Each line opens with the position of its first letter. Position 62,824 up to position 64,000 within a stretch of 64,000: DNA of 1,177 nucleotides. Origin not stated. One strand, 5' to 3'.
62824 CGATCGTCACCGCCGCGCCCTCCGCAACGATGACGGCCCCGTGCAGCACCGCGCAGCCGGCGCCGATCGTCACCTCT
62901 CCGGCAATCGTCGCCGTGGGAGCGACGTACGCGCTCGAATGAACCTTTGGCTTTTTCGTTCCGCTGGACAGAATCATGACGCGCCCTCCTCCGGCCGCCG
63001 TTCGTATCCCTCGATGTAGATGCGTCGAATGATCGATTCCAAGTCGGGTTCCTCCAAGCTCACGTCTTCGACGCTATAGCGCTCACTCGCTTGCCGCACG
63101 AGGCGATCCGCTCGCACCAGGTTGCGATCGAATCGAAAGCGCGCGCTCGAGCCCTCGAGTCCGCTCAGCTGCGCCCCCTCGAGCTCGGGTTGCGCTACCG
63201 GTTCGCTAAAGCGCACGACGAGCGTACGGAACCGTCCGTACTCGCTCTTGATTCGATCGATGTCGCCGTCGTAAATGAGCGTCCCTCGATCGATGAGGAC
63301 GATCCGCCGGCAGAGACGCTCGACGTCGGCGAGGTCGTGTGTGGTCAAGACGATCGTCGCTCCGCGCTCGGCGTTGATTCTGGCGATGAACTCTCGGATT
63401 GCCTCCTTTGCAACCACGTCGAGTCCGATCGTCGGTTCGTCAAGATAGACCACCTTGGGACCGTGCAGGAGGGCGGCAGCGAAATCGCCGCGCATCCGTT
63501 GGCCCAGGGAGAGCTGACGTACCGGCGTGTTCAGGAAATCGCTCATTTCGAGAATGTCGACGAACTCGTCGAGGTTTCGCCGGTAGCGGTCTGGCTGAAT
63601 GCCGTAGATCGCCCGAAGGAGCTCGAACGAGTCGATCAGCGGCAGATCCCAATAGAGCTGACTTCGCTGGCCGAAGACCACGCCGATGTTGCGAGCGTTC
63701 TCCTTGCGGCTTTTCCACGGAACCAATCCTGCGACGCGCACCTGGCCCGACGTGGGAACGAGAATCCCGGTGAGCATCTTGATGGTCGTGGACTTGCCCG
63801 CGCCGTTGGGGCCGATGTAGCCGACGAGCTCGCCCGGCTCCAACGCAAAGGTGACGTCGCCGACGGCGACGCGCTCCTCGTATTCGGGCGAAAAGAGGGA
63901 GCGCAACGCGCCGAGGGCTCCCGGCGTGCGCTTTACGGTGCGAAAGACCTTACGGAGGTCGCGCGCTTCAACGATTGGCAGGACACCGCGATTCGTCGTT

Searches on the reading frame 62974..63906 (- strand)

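Call 36: search_protein_families(library=pfam, proteins=[window:62974-63906:-], max_evalue=0.00001)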
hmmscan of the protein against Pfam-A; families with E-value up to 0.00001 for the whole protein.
window:62974-63906:- (310 aa): 2 families
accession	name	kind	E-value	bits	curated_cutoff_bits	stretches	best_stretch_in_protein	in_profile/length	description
PF00005.33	ABC_tran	-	1.8e-24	87.3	25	1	17-159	3-136/137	ABC transporter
PF13304.12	AAA_21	-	2.4e-13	51.2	27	1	110-192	216-300/304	AAA domain, putative AbiEii toxin, Type IV TA system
